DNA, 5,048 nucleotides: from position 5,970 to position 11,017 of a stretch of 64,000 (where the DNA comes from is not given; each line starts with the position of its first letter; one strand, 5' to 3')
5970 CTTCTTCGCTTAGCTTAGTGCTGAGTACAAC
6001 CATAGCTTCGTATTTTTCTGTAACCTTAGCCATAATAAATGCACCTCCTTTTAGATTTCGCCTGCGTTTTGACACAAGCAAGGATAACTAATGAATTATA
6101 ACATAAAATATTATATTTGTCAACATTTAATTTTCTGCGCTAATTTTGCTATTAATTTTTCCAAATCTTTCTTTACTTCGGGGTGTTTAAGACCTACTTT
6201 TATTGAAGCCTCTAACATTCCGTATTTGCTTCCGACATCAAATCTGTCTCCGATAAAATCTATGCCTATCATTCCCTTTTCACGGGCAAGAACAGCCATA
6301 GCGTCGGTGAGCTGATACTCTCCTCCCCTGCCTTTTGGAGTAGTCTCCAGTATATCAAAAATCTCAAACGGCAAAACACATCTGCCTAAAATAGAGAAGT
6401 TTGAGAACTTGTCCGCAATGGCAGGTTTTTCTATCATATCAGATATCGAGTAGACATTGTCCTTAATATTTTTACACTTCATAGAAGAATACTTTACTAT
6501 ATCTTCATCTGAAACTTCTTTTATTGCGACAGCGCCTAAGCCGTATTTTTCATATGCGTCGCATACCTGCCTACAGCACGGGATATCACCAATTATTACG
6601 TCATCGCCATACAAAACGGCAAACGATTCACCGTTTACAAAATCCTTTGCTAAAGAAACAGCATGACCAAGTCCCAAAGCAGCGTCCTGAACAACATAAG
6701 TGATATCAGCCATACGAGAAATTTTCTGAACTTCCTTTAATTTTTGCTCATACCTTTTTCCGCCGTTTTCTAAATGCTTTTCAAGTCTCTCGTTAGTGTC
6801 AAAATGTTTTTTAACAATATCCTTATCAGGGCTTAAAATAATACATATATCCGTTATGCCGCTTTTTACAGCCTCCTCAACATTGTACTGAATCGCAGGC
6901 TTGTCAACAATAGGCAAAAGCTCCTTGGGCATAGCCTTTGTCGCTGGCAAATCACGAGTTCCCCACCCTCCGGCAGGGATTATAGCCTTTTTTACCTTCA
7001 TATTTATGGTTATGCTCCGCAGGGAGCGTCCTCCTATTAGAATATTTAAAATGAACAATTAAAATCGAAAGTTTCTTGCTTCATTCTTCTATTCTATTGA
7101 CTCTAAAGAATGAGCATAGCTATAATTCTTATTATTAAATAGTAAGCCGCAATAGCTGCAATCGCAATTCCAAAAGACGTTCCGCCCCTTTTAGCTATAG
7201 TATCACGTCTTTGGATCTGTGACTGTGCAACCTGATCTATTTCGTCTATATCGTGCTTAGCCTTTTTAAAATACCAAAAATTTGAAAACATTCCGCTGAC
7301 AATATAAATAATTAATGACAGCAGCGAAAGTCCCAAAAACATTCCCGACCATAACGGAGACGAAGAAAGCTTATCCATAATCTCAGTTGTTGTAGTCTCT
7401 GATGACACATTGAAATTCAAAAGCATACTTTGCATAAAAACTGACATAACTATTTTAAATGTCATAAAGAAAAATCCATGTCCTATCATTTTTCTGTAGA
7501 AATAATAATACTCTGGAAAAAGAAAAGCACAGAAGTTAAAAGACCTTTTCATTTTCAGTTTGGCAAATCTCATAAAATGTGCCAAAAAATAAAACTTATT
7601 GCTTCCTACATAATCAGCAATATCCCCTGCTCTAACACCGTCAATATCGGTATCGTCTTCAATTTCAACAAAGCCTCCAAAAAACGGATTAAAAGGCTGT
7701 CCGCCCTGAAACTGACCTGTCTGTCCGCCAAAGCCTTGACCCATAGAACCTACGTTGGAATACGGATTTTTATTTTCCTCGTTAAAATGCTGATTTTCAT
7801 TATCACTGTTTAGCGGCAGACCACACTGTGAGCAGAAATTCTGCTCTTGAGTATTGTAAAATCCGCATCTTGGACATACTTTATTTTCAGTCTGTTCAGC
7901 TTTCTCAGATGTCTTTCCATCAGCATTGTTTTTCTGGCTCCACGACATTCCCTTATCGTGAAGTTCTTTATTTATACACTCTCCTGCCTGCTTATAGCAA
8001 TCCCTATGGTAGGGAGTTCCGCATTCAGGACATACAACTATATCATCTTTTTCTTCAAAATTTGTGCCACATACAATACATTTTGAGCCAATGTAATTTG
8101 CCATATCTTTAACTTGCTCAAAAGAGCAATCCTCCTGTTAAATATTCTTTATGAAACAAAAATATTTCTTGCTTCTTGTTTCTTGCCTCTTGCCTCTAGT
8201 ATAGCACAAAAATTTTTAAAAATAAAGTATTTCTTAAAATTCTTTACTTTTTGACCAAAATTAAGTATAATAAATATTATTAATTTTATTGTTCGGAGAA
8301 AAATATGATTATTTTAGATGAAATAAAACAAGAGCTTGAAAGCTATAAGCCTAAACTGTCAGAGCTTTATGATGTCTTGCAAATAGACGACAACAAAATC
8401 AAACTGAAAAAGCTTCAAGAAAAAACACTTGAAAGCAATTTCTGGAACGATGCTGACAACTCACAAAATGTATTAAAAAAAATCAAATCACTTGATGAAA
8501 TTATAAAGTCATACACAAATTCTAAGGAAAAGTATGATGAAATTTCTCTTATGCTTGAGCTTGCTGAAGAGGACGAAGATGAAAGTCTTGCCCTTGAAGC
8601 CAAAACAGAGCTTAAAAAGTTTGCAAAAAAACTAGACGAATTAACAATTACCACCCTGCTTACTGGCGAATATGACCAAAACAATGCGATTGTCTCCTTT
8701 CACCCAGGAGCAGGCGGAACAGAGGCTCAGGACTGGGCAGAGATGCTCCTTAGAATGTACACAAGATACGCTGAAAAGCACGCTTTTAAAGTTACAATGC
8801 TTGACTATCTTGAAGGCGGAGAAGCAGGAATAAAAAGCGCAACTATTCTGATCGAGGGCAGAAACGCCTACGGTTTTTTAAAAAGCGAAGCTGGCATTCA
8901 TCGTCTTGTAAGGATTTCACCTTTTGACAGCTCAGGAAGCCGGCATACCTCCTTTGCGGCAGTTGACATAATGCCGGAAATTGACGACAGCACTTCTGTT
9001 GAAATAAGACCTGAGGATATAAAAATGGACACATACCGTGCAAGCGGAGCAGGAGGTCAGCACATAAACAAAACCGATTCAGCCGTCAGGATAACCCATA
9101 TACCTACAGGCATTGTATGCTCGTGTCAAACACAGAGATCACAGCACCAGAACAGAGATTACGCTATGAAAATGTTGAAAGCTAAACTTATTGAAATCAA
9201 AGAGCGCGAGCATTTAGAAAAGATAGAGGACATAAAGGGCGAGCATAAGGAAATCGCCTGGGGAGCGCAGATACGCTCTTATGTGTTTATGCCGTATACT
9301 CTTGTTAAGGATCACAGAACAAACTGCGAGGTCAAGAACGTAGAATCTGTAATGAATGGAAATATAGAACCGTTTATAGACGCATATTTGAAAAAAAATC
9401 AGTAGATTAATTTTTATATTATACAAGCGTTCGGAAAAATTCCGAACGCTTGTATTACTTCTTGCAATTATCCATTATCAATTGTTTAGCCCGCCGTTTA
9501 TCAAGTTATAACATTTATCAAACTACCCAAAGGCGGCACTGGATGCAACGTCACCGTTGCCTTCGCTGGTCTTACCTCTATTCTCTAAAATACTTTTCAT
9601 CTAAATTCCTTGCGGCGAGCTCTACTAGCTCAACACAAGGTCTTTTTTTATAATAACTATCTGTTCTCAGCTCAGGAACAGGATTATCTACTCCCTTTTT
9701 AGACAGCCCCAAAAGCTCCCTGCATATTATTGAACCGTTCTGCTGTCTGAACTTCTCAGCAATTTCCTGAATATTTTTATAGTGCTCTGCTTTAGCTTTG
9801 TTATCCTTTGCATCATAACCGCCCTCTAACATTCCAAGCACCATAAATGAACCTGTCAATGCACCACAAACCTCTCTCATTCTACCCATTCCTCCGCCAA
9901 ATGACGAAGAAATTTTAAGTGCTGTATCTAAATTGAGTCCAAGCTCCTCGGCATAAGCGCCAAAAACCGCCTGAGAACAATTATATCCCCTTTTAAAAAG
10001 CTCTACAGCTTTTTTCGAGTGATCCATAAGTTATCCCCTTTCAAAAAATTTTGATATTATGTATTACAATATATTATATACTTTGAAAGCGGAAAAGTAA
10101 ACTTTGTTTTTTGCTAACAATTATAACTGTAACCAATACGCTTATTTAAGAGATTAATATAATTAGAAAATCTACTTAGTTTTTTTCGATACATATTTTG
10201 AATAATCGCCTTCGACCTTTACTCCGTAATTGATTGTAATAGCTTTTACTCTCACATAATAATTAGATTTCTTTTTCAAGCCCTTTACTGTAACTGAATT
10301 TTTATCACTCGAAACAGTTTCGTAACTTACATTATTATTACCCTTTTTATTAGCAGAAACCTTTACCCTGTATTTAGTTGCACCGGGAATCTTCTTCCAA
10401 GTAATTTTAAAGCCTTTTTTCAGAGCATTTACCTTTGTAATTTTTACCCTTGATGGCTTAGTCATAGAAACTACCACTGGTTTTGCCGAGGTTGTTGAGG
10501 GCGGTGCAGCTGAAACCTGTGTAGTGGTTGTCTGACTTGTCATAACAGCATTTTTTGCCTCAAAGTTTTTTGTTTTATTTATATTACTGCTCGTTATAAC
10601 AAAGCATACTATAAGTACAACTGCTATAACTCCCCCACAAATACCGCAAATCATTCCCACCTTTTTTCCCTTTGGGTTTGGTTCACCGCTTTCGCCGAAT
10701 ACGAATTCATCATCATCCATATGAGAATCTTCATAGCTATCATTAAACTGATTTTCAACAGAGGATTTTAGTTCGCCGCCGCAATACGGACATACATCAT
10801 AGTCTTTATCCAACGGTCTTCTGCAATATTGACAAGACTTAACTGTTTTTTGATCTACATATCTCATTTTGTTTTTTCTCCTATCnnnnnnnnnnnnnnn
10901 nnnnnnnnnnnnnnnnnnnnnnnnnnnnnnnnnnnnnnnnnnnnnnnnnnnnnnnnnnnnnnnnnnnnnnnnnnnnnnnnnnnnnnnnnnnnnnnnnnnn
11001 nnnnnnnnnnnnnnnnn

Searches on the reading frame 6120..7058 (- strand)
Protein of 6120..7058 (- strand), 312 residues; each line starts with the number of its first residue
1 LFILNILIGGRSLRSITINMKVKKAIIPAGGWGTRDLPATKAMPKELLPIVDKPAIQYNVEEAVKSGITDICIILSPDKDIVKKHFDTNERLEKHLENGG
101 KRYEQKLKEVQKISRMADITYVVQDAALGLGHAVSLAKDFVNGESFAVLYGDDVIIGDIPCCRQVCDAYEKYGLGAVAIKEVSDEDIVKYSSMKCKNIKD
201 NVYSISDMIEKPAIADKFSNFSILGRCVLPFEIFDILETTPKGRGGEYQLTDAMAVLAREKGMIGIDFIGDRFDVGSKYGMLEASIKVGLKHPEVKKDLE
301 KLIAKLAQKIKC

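Call 67: search_protein_families(library=pfam, proteins=[window:6120-7058:-], max_evalue=0.001)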
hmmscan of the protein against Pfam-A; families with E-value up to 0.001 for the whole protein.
window:6120-7058:- (312 aa): 1 family
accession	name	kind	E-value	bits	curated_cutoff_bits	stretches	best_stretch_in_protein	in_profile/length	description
PF00483.29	NTP_transferase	-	1.4e-22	80.9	21.2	1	24-286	1-240/245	Nucleotidyl transferase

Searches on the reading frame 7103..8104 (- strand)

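Call 67: search_protein_families(library=pfam, proteins=[window:7103-8104:-], max_evalue=0.001)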
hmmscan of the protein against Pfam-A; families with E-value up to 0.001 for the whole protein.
window:7103-8104:- (333 aa): 7 families
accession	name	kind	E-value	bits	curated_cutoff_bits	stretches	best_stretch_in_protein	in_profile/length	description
PF14446.12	Prok-RING_1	-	2.8e-26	91.7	29.1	1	3-55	1-53/54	Prokaryotic RING finger family 1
PF13240.11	Zn_Ribbon_1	-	1.6e-06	28.1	25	1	77-98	2-23/23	zinc-ribbon domain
PF13248.11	Zn_ribbon_3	-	1.5e-05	24.7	27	1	74-98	2-26/26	zinc-ribbon domain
PF10947.13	DUF2628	-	1.9e-05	25.5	23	1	177-282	17-91/93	Protein of unknown function (DUF2628)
PF07282.18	Cas12f1-like_TNB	-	0.00015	22.3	26.3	0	8-36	30-54/60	Cas12f1-like, TNB domain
PF12773.13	DZR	-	0.0004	20.9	27.3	1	77-99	1-23/45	Double zinc ribbon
PF00628.35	PHD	-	0.00094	19.6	24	1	9-40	1-31/47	PHD-finger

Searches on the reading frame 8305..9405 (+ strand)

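Call 67: search_protein_families(library=pfam, proteins=[window:8305-9405:+], max_evalue=0.001)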
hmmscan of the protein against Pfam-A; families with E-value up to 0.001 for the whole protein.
window:8305-9405:+ (366 aa): 2 families
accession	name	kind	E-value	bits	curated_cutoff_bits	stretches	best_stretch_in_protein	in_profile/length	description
PF03462.23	PCRF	-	3.5e-59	200.3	24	1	33-220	4-194/194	PCRF domain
PF00472.26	RF-1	-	5.1e-43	146.2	35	1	230-338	3-116/116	RF-1 domain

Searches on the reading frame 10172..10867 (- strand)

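Call 67: search_protein_families(library=pfam, proteins=[window:10172-10867:-], max_evalue=0.001)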
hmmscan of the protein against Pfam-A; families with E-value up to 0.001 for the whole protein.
window:10172-10867:- (231 aa): 2 families
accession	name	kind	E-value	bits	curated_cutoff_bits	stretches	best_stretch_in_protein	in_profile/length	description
PF00041.27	fn3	-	8.8e-09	35.9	25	1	137-213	2-72/84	Fibronectin type III domain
PF24460.1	DUF7575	-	7.3e-05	22.5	28.5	1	9-33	3-27/28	Domain of unknown function (DUF7575)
